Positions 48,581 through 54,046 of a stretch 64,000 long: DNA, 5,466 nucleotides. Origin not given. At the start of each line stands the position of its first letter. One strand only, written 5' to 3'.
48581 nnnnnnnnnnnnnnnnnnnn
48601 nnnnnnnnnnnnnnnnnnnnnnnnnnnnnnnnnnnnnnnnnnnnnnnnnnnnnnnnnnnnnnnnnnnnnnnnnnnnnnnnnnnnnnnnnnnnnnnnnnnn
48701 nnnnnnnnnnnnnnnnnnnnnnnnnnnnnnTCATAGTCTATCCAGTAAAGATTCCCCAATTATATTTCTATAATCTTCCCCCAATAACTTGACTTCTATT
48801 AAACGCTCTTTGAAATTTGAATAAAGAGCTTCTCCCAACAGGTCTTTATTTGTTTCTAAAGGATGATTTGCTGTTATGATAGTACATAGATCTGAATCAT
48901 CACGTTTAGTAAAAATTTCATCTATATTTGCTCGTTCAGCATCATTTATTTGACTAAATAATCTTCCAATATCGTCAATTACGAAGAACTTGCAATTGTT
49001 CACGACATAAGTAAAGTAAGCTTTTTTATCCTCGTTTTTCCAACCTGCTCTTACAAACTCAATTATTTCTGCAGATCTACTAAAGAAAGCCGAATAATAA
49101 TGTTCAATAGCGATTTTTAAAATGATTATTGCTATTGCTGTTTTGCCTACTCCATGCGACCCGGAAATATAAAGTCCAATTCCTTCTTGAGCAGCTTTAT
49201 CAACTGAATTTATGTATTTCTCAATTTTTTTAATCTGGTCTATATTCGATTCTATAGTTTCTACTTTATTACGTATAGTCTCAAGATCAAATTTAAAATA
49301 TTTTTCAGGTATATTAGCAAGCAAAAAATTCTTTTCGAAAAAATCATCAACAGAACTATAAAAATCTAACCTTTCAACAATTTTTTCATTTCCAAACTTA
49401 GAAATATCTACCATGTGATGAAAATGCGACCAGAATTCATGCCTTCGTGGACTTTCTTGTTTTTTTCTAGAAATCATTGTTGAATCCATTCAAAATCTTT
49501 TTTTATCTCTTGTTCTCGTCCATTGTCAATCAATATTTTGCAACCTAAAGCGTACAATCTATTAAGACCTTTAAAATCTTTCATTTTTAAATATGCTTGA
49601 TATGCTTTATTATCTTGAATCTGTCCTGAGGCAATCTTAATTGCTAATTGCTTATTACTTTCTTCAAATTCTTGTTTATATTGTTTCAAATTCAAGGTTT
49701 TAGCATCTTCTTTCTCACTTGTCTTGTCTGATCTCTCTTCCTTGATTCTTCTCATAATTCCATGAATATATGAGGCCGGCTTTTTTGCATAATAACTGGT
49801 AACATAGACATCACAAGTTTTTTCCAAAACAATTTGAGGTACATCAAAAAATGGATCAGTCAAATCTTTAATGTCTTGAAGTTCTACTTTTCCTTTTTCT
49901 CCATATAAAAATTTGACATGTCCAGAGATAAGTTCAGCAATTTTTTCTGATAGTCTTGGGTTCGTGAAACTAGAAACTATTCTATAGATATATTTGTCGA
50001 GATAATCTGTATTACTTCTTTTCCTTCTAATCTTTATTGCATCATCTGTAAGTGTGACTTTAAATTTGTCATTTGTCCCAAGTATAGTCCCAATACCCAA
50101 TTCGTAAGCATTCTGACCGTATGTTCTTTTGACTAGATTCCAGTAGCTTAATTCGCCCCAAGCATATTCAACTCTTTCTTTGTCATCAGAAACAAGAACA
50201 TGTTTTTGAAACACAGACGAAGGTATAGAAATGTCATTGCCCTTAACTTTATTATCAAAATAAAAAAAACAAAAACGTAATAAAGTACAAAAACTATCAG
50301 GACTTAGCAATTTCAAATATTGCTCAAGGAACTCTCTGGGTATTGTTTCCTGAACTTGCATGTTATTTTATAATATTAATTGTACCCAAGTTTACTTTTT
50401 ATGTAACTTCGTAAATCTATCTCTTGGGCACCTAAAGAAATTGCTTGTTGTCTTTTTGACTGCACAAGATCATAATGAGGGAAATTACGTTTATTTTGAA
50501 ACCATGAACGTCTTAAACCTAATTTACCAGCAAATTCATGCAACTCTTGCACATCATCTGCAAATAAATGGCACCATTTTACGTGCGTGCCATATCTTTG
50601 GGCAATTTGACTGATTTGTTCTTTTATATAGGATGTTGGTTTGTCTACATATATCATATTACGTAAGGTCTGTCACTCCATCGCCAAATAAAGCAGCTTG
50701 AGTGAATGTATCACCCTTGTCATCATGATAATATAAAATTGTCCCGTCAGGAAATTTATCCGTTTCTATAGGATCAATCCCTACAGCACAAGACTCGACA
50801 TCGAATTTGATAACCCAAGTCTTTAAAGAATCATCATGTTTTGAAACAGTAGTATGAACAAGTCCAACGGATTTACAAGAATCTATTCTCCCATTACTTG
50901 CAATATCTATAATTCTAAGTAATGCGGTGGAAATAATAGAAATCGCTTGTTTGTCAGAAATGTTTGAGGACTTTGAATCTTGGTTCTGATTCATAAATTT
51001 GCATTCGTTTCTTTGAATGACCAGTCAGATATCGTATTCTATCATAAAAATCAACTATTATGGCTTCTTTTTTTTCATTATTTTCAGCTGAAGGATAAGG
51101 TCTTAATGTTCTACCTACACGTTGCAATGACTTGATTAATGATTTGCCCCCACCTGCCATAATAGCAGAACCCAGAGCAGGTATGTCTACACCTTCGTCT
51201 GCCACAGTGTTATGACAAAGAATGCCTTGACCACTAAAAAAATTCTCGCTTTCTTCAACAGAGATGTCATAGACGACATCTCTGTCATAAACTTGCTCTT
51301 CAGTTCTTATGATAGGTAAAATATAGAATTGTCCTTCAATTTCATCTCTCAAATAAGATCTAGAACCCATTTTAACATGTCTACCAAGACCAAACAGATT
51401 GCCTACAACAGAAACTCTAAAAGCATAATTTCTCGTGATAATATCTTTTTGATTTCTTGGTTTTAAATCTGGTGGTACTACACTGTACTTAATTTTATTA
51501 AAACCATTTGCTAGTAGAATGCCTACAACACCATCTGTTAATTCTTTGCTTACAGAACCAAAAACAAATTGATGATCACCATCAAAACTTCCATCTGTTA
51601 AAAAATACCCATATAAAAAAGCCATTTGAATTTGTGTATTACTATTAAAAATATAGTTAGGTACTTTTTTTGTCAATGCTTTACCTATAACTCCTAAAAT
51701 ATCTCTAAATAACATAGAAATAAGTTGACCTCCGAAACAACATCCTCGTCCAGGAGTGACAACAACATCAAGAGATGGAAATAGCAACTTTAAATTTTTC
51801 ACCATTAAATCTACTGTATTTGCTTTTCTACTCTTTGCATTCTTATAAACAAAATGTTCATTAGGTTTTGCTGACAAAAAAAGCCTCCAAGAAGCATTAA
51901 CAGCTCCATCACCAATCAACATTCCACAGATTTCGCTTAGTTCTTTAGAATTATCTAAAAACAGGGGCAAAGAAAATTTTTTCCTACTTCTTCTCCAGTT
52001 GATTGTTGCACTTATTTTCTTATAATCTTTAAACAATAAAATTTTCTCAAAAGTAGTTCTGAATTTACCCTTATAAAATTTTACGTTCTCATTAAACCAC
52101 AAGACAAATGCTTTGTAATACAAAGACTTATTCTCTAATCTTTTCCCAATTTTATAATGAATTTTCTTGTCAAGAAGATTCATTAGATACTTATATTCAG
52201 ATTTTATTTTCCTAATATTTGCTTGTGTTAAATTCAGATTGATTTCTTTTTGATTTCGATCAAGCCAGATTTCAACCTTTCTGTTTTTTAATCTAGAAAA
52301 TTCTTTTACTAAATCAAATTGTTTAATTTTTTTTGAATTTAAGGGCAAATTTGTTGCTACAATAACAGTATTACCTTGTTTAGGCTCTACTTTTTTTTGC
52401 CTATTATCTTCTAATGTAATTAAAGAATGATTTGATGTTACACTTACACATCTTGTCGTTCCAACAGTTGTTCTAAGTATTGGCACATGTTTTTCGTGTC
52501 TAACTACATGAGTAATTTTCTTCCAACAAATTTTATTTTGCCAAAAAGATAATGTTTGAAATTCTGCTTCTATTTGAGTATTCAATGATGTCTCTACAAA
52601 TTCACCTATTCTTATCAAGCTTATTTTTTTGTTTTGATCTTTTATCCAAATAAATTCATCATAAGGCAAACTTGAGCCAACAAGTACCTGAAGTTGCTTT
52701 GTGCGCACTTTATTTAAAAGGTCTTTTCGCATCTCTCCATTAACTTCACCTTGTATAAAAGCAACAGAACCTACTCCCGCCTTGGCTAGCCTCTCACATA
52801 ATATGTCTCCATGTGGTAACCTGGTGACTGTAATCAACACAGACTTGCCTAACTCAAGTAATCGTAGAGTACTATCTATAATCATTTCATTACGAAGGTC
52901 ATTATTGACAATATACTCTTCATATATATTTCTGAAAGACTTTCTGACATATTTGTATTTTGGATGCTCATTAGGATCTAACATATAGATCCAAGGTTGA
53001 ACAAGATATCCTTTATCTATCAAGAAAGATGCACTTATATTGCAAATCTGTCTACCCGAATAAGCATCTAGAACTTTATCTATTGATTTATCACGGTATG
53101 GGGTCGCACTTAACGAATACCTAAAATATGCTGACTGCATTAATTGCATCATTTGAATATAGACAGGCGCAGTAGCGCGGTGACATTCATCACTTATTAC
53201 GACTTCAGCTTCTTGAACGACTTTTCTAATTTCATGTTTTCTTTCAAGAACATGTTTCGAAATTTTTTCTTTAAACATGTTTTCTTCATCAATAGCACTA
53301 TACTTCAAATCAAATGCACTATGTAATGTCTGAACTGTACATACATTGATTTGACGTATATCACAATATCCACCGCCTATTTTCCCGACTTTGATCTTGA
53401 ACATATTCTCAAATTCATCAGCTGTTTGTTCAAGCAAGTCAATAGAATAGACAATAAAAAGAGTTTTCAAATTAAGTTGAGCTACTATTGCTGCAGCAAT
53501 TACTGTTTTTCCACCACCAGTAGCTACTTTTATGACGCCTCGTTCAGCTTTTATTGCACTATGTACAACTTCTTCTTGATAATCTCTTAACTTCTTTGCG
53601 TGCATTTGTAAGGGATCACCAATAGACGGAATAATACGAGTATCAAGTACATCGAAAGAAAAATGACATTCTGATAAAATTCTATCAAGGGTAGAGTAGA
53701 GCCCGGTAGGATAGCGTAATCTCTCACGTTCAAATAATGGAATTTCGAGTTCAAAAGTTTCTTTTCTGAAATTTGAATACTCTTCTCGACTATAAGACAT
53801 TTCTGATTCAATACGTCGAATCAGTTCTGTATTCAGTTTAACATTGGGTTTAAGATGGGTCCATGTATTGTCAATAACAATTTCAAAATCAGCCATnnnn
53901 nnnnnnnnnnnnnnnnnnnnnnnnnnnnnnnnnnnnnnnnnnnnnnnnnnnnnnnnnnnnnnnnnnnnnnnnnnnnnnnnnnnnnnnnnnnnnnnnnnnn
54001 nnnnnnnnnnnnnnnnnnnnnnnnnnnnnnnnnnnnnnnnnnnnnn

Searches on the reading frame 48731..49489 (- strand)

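Call 4: search_protein_families(library=pfam, proteins=[window:48731-49489:-], max_evalue=0.01)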
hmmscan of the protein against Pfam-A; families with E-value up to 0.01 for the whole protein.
window:48731-49489:- (252 aa): 3 families
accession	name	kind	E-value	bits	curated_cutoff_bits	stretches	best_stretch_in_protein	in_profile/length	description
PF01695.23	IstB_IS21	-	5.7e-10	39.5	24.1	1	107-224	96-210/238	IstB-like ATP binding protein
PF00004.35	AAA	-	4.2e-05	24.4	21.2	1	107-218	2-119/131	ATPase family associated with various cellular activities (AAA)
PF20720.3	nSTAND3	-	0.005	17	27.2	1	106-205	20-108/155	Novel STAND NTPase 3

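Call 6: search_protein_families(library=phrogs, proteins=[window:48731-49489:-], max_evalue=0.001)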
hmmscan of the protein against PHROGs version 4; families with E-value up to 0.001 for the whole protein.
window:48731-49489:- (252 aa): 3 families
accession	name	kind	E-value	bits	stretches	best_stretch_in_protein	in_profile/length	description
phrog_50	-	DNA, RNA and nucleotide metabolism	9.2e-30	105.2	1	52-247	322-516/570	DnaC-like helicase loader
phrog_3277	-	DNA, RNA and nucleotide metabolism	1.4e-15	58.5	1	101-242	8-154/168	DnaC-like helicase loader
phrog_168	-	DNA, RNA and nucleotide metabolism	1.5e-06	29.1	1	86-212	31-142/314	clamp loader of DNA polymerase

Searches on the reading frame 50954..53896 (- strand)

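Call 12: search_protein_families(library=phrogs, proteins=[window:50954-53896:-], max_evalue=0.00001)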
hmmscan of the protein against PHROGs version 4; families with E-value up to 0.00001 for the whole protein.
window:50954-53896:- (980 aa): 4 families
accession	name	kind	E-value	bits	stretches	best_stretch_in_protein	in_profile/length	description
phrog_16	-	DNA, RNA and nucleotide metabolism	4e-75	254.7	2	42-412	230-552/986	DNA helicase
phrog_9690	-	DNA, RNA and nucleotide metabolism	2.7e-49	168.8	2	219-409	30-219/306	DNA helicase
phrog_16259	-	DNA, RNA and nucleotide metabolism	2.8e-16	60.7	1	26-191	23-214/330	DNA helicase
phrog_14619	-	DNA, RNA and nucleotide metabolism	1.8e-12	48.4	1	102-234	119-260/314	DNA helicase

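Call 84: search_protein_families(library=pfam, proteins=[window:50954-53896:-], max_evalue=0.0001)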
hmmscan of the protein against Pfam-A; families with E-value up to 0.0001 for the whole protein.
window:50954-53896:- (980 aa): 6 families
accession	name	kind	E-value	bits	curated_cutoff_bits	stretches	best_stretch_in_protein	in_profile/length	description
PF04851.21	ResIII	-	8.4e-26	91.3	22.5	1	101-268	2-164/164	Type III restriction enzyme, res subunit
PF14890.11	Intein_splicing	-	2e-14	54.1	35.8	1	423-896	8-155/155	Intein splicing domain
PF00270.35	DEAD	-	1.3e-09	38.5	26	1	105-267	2-161/167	DEAD/DEAH box helicase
PF14528.11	LAGLIDADG_3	-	4.9e-06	27.1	22.5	1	757-823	3-72/82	LAGLIDADG-like domain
PF00271.37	Helicase_C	-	7.5e-06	26.6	23.5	0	891-932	67-108/110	Helicase conserved C-terminal domain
PF18766.7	SWI2_SNF2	-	7.6e-06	26.2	26.7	1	112-270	15-159/221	SWI2/SNF2 ATPase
